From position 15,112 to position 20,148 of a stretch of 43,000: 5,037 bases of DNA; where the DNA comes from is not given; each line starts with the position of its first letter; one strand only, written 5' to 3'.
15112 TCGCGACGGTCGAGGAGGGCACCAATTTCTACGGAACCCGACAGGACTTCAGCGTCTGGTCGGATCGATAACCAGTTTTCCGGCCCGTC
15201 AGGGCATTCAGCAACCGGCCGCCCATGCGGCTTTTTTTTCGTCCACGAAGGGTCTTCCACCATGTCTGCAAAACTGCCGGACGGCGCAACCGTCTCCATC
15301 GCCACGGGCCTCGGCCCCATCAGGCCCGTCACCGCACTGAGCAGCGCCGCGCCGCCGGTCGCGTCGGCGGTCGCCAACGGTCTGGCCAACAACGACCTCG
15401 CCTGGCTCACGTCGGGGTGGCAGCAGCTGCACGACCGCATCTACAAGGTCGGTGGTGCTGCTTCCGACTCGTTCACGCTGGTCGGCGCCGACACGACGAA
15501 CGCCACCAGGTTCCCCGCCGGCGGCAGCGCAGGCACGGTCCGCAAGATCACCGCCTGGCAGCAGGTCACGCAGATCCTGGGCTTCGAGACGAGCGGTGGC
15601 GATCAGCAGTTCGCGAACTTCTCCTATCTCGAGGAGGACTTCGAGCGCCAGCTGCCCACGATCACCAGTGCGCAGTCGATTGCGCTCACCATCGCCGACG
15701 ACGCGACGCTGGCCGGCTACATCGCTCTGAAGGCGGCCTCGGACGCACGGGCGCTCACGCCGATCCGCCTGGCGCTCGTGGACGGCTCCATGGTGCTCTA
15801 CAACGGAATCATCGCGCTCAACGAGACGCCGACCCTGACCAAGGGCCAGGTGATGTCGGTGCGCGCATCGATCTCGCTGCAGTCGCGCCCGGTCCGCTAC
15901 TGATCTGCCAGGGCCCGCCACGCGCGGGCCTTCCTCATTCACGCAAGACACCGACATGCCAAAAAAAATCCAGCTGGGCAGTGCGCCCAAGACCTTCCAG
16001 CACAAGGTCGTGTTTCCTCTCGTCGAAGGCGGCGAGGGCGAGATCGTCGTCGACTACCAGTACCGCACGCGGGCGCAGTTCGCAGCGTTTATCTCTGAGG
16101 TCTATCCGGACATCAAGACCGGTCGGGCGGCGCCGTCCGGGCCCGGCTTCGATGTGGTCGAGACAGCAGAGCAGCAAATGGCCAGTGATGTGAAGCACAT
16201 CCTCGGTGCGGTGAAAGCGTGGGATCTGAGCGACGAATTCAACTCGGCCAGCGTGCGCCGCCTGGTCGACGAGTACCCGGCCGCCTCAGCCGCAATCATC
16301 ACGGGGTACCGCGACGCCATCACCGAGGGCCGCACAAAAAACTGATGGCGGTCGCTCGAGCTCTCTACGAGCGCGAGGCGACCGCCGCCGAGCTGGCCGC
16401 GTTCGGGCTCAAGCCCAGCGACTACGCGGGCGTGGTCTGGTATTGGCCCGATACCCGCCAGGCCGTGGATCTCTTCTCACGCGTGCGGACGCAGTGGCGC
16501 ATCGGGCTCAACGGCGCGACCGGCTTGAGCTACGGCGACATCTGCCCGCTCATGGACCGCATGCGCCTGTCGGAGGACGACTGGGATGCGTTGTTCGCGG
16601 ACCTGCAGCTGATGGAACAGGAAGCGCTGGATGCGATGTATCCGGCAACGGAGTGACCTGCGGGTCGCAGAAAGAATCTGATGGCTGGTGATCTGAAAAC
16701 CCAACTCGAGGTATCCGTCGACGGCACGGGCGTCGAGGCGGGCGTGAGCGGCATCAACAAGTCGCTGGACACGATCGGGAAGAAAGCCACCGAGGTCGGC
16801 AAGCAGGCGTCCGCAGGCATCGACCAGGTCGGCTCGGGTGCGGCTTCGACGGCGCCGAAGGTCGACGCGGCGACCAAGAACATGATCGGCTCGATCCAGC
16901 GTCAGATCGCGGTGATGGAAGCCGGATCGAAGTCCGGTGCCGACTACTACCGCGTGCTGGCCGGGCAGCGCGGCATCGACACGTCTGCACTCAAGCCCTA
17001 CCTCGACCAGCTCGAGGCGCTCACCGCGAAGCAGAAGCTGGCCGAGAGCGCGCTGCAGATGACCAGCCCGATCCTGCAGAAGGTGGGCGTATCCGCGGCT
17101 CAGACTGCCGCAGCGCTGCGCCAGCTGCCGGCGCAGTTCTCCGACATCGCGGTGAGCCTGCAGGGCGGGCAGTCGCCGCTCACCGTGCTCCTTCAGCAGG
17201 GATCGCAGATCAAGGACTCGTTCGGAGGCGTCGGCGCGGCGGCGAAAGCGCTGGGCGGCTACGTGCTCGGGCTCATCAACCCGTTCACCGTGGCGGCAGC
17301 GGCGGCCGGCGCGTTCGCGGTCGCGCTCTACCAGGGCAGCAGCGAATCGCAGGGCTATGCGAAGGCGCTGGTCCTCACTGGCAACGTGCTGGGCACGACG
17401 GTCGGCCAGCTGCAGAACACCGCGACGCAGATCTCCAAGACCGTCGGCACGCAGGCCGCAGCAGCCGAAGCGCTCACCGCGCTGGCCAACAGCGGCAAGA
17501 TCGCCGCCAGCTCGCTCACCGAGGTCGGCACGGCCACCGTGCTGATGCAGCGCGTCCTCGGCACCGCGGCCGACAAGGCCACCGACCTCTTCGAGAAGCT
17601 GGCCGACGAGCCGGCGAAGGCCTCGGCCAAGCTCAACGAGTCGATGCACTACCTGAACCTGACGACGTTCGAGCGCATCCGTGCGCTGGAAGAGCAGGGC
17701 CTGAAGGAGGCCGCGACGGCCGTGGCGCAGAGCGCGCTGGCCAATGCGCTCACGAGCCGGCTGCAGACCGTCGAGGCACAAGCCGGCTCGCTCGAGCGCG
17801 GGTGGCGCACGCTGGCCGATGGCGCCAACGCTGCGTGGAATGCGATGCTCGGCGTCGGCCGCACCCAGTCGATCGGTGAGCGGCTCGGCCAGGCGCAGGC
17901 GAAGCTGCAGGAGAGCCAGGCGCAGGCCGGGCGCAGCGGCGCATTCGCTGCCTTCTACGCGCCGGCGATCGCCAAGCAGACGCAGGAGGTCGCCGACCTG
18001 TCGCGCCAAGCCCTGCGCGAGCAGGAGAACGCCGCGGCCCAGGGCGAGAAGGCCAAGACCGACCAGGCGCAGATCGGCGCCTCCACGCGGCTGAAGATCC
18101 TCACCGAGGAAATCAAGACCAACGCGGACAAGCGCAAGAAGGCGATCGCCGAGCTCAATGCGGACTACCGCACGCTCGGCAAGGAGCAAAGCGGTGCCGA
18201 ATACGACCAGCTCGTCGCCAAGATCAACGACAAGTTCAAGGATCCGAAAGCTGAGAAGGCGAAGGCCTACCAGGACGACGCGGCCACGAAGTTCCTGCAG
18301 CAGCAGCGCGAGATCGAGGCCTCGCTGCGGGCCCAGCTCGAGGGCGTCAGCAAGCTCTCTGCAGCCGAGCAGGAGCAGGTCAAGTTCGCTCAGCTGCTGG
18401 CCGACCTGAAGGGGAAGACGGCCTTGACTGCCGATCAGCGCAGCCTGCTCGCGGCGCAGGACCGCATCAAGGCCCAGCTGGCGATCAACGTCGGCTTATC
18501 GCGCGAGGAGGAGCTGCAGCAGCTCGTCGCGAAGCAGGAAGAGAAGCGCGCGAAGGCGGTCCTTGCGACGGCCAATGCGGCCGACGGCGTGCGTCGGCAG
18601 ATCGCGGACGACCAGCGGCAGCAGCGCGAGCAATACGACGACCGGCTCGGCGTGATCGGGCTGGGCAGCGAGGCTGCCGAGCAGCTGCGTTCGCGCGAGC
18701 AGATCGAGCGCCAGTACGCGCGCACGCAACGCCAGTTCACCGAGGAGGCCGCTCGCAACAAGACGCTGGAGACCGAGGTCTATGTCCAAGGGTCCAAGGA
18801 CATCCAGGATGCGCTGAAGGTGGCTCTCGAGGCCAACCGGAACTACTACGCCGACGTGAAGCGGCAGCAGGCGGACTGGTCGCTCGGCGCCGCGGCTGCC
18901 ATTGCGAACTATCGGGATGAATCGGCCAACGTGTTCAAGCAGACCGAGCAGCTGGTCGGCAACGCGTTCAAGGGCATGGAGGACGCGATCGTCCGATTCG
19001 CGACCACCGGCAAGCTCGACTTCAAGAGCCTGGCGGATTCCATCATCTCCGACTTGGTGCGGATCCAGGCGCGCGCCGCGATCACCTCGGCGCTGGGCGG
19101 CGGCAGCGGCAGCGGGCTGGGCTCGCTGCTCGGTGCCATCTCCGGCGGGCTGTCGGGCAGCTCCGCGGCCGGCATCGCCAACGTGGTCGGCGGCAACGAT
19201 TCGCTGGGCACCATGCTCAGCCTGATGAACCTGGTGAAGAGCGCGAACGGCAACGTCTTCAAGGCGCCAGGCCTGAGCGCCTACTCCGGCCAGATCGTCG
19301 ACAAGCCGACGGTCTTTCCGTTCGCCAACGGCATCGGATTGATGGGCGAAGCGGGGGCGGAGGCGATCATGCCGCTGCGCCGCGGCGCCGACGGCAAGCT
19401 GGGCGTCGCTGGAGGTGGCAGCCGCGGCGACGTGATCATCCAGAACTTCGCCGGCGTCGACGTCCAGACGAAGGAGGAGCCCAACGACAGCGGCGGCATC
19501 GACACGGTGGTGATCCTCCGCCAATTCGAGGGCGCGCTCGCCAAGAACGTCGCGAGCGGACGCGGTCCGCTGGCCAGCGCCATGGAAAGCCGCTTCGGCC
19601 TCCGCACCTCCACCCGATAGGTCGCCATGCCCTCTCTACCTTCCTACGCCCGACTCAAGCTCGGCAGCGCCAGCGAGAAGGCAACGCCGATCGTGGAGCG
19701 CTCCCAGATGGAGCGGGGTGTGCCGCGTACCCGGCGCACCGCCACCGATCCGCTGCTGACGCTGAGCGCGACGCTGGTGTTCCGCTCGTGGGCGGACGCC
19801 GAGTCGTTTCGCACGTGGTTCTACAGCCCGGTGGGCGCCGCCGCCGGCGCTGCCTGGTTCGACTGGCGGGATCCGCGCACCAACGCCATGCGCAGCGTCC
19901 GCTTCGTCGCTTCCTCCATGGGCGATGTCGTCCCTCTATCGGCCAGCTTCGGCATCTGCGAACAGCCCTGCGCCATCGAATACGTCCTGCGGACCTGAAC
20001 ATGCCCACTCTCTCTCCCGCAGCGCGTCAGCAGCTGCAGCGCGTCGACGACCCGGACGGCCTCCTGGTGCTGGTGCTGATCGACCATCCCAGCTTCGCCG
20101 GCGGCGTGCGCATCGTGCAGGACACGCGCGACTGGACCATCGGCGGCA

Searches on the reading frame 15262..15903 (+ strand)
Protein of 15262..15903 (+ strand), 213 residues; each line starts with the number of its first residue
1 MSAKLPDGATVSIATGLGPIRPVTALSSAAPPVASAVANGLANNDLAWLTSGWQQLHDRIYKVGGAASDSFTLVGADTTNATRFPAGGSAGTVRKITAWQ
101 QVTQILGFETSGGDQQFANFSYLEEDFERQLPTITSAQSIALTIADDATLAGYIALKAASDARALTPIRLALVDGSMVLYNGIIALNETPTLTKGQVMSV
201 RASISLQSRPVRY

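Call 19: search_protein_families(library=phrogs, proteins=[window:15262-15903:+], max_evalue=0.01)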
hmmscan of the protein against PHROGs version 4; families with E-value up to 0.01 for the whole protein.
window:15262-15903:+ (213 aa): 2 families
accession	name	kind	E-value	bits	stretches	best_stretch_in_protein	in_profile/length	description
phrog_584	-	tail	1.6e-68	231.7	1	1-213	1-215/218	major tail protein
phrog_158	-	tail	3.2e-05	24.5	1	97-212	39-158/376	major tail protein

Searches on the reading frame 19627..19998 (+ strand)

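Call 19: search_protein_families(library=phrogs, proteins=[window:19627-19998:+], max_evalue=0.01)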
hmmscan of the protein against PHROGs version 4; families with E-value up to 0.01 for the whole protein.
window:19627-19998:+ (123 aa): 1 family
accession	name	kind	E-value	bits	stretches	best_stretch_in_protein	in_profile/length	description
phrog_384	-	head and packaging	1.8e-11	45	1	3-100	131-229/393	virion structural protein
